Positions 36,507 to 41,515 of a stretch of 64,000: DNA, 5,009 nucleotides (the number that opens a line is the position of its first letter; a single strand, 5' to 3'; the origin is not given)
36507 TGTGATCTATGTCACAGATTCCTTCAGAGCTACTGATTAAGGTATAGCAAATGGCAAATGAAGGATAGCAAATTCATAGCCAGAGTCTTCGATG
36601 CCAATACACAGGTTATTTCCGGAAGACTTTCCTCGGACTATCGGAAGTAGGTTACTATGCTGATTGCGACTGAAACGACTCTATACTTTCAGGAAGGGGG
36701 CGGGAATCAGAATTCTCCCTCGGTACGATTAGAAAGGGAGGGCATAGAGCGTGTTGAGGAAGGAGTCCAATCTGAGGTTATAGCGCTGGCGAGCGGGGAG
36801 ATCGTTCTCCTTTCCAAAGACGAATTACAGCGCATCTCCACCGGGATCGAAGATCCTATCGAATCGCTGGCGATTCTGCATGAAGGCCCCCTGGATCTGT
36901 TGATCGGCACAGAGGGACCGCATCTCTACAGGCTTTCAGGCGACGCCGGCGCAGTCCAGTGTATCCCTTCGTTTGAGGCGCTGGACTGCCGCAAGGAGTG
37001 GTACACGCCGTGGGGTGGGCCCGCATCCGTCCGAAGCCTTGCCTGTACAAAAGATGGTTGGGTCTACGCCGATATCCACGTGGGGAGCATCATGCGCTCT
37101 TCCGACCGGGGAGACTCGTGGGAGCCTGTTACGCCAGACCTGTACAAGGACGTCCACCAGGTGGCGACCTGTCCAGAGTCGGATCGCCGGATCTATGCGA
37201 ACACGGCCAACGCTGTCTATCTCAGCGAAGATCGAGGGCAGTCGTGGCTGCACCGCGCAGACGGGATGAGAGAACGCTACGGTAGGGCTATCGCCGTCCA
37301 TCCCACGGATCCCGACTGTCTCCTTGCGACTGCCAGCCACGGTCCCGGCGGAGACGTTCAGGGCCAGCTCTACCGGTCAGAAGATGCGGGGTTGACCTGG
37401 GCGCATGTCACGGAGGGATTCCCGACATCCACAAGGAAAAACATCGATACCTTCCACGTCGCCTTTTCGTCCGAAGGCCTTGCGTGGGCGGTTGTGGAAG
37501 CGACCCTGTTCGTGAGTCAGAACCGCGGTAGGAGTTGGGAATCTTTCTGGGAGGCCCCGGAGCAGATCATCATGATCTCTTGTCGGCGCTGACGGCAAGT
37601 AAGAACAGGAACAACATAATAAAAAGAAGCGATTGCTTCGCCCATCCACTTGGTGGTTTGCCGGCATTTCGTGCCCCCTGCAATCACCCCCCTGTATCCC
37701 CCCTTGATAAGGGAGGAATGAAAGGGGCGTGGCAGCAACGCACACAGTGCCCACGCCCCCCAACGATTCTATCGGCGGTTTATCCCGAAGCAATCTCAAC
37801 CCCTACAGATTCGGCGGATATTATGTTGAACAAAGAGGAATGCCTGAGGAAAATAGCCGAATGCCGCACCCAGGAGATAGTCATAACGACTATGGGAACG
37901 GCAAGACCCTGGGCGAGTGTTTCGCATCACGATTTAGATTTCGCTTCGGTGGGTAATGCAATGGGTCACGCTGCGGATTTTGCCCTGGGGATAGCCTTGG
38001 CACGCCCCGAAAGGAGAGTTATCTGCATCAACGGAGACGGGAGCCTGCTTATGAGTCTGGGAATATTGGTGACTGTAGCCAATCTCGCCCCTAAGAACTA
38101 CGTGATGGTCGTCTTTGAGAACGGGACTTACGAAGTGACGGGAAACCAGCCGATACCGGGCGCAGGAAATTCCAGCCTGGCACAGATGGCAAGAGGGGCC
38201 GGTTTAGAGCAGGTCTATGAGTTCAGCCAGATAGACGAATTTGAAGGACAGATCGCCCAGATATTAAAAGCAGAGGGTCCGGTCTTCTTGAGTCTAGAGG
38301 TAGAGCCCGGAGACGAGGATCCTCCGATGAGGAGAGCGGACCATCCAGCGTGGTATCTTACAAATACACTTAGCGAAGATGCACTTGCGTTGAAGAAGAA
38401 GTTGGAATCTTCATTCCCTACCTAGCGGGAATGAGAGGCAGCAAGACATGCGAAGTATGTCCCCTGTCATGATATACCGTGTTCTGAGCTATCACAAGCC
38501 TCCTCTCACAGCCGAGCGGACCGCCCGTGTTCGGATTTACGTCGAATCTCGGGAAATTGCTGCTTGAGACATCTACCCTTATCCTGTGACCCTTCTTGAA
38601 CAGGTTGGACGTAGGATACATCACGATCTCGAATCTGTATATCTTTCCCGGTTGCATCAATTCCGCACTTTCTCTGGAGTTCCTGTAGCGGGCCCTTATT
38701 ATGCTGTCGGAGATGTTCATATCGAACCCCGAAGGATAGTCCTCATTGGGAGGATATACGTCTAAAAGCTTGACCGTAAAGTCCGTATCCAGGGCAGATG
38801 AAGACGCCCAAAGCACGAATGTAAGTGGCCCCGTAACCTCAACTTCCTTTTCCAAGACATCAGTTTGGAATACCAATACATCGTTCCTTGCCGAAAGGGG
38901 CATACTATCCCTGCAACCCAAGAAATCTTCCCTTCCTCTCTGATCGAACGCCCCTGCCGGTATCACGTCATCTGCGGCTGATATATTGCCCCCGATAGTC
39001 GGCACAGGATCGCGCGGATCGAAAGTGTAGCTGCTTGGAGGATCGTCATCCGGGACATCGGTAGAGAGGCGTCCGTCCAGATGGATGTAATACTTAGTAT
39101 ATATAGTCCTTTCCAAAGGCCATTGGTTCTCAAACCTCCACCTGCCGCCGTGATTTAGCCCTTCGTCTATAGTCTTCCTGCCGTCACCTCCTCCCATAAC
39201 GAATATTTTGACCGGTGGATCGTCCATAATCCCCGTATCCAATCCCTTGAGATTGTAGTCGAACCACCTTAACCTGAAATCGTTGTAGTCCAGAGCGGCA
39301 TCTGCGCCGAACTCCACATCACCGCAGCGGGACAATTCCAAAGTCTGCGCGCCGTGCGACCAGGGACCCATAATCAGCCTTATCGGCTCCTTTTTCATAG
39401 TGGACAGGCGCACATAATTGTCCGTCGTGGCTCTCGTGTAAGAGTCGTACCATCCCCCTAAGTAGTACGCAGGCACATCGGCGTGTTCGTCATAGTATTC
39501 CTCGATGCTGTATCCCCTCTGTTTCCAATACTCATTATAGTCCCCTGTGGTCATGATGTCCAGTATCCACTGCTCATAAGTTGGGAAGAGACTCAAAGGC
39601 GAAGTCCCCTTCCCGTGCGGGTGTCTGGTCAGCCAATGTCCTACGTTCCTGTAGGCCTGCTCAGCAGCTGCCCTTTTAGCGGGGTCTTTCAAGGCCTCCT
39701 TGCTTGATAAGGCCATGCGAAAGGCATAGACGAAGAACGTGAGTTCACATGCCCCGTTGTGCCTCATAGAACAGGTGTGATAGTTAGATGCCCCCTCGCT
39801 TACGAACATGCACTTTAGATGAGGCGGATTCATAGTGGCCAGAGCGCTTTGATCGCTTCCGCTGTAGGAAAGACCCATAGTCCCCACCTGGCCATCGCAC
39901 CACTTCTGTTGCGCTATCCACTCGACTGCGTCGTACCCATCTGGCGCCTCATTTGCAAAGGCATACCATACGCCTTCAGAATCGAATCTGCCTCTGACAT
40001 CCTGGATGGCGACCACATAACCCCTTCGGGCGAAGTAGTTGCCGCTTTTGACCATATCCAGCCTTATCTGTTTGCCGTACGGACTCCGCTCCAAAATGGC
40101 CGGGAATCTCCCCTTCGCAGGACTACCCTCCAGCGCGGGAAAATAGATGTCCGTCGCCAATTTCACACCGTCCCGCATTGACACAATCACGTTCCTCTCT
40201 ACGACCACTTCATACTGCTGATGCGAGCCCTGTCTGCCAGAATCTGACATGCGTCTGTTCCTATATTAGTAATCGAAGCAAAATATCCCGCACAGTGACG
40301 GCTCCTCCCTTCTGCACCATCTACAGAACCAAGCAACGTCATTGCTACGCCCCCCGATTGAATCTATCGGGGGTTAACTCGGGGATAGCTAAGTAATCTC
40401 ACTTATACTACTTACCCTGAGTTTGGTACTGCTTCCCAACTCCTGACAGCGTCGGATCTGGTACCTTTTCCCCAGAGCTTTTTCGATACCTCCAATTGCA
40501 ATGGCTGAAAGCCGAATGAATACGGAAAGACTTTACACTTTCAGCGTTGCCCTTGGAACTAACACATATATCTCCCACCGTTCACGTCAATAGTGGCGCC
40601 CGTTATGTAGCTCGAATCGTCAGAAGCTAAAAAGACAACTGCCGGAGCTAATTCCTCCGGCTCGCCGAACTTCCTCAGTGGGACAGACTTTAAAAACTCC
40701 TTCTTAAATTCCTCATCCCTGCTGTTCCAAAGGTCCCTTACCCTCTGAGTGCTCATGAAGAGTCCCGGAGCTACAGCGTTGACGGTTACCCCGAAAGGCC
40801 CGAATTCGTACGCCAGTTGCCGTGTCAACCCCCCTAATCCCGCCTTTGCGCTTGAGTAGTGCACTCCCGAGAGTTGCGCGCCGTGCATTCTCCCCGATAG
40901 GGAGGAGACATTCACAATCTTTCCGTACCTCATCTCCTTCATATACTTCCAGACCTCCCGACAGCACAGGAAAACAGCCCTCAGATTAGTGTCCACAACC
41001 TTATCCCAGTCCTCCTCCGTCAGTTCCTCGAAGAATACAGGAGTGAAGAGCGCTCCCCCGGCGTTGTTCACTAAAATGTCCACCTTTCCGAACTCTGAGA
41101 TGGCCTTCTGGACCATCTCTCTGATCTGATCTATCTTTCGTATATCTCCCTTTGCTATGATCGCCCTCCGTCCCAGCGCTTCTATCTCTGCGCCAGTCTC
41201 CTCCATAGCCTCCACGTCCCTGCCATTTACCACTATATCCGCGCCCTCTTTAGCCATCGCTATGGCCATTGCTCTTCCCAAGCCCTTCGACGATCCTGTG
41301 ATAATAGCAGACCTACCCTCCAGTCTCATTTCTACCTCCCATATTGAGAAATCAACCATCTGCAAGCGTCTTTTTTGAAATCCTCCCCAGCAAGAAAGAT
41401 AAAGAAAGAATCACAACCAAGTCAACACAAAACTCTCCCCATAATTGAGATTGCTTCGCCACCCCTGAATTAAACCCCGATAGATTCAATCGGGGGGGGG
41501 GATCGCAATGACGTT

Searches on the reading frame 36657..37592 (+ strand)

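Call 35: search_protein_families(library=pfam, proteins=[window:36657-37592:+], max_evalue=0.001)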
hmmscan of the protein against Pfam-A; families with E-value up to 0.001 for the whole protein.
window:36657-37592:+ (311 aa): 4 families
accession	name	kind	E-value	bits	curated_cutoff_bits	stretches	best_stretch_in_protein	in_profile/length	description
PF15902.12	Sortilin-Vps10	-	4.9e-18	65.6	33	2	144-253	2-114/446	Sortilin, neurotensin receptor 3,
PF15899.11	BNR_6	-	3.3e-09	36.4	27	0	284-296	1-13/14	BNR-Asp box repeat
PF02012.26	BNR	-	3.6e-08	32.7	27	0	285-295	1-11/12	BNR/Asp-box repeat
PF14870.12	PSII_BNR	-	0.00088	19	27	0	132-198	73-138/303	Photosynthesis system II assembly factor YCF48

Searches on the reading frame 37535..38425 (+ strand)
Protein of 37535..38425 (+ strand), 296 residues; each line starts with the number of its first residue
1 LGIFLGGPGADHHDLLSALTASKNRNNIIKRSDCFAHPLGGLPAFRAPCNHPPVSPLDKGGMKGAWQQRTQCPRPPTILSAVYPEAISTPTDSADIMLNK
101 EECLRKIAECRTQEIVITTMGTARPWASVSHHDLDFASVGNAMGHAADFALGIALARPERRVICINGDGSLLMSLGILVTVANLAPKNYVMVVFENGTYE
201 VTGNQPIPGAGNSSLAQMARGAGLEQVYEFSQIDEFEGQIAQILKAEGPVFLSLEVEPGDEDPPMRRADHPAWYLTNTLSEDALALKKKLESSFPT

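Call 35: search_protein_families(library=pfam, proteins=[window:37535-38425:+], max_evalue=0.001)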
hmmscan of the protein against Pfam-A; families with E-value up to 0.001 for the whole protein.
window:37535-38425:+ (296 aa): 1 family
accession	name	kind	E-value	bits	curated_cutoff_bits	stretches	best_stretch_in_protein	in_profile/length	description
PF02775.26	TPP_enzyme_C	-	1.8e-18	67.2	21.9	1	139-252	26-149/151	Thiamine pyrophosphate enzyme, C-terminal TPP binding domain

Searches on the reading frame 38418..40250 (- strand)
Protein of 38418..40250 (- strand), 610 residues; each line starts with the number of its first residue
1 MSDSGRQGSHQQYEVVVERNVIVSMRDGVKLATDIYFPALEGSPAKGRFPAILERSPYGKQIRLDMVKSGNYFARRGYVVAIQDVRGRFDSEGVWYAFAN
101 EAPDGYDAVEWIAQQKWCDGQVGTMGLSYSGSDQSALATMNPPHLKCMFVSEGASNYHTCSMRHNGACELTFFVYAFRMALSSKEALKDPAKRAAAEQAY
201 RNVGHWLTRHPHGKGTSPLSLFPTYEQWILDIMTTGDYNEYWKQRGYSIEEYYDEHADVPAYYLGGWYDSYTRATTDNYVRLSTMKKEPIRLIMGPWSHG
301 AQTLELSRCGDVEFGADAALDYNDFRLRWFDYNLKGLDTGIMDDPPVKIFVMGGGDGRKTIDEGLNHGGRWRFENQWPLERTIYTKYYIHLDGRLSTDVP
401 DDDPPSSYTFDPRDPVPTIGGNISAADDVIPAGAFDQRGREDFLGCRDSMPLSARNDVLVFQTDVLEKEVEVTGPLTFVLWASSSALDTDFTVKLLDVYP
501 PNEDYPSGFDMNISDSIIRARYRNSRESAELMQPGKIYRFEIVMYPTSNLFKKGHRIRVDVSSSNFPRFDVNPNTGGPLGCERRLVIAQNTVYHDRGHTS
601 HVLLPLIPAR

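Call 35: search_protein_families(library=pfam, proteins=[window:38418-40250:-], max_evalue=0.001)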
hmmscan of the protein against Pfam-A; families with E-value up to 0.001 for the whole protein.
window:38418-40250:- (610 aa): 3 families
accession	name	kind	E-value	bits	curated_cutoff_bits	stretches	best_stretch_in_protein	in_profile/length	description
PF02129.25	Peptidase_S15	-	4.9e-60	203.9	23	1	27-300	1-261/262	X-Pro dipeptidyl-peptidase (S15 family)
PF08530.16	PepX_C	-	1.7e-42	146.2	22.5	1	340-602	2-216/217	X-Pro dipeptidyl-peptidase C-terminal non-catalytic domain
PF00326.27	Peptidase_S9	-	0.00028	20.9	22.6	1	72-156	9-100/213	Prolyl oligopeptidase family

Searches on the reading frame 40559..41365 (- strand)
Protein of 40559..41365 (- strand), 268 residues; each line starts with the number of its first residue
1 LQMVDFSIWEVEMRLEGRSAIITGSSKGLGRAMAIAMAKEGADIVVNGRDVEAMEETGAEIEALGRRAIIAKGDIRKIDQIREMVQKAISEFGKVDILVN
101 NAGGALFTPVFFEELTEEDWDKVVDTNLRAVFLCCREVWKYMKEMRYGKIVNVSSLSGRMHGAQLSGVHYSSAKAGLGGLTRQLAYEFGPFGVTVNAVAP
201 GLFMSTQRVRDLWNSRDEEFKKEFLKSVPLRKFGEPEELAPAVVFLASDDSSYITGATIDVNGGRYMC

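Call 35: search_protein_families(library=pfam, proteins=[window:40559-41365:-], max_evalue=0.001)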
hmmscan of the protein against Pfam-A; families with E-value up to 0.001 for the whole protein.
window:40559-41365:- (268 aa): 3 families
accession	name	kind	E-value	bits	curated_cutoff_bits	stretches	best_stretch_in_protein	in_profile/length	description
PF13561.12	adh_short_C2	-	5.2e-60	203.4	27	1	26-264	5-234/236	Enoyl-(Acyl carrier protein) reductase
PF00106.31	adh_short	-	2.8e-57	193.8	26.6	1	20-212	3-190/195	short chain dehydrogenase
PF08659.16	KR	-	4.9e-13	49.8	22.6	1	21-182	4-161/180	KR domain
